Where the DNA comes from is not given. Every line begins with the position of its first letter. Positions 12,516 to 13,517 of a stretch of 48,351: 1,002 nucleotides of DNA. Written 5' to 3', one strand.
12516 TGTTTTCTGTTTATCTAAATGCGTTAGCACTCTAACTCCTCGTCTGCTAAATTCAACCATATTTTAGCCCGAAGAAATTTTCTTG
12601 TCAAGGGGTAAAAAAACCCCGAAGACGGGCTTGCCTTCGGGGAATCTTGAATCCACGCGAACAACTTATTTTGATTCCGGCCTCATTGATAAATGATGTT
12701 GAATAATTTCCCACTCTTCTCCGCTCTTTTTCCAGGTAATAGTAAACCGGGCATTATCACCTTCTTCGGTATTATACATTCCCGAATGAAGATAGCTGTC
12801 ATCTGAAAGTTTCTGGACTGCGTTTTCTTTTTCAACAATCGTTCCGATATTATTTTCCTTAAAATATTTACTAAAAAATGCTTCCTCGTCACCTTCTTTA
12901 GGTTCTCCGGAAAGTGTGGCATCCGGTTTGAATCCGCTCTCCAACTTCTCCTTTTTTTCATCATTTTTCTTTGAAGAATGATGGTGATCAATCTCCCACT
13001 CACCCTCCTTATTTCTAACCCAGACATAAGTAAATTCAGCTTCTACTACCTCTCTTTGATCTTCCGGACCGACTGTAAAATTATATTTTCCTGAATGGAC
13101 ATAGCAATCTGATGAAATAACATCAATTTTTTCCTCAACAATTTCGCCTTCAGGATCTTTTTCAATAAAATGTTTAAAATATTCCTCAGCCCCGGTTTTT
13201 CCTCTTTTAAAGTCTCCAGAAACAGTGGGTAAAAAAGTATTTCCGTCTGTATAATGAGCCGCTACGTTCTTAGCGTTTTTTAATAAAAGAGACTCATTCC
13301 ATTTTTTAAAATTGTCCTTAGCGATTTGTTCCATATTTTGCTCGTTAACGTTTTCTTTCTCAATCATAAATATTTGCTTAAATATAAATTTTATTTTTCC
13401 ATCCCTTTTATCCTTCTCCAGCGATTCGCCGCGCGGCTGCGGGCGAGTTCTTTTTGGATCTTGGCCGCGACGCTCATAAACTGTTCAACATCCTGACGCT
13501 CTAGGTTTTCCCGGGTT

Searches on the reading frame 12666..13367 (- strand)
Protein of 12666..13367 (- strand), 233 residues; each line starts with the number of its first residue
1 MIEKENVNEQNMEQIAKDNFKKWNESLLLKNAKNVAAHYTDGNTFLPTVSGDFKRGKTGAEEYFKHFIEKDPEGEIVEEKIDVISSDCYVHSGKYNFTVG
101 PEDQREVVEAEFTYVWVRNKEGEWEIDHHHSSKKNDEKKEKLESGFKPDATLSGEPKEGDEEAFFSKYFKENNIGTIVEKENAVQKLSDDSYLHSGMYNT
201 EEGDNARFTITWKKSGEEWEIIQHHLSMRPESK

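Call 16: search_protein_families(library=pfam, proteins=[window:12666-13367:-], max_evalue=0.001)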
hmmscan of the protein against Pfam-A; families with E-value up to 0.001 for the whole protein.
window:12666-13367:- (233 aa): 3 families
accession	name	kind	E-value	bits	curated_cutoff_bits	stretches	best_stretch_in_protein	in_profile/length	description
PF08332.16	CaMKII_AD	-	1.1e-13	52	22.1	1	20-133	9-126/128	Calcium/calmodulin dependent protein kinase II association domain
PF14534.12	DUF4440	-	3.6e-10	40.7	25.2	1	19-126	4-107/107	Domain of unknown function (DUF4440)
PF13474.12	SnoaL_3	-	3.3e-09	37.6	22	0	20-132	5-117/121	SnoaL-like domain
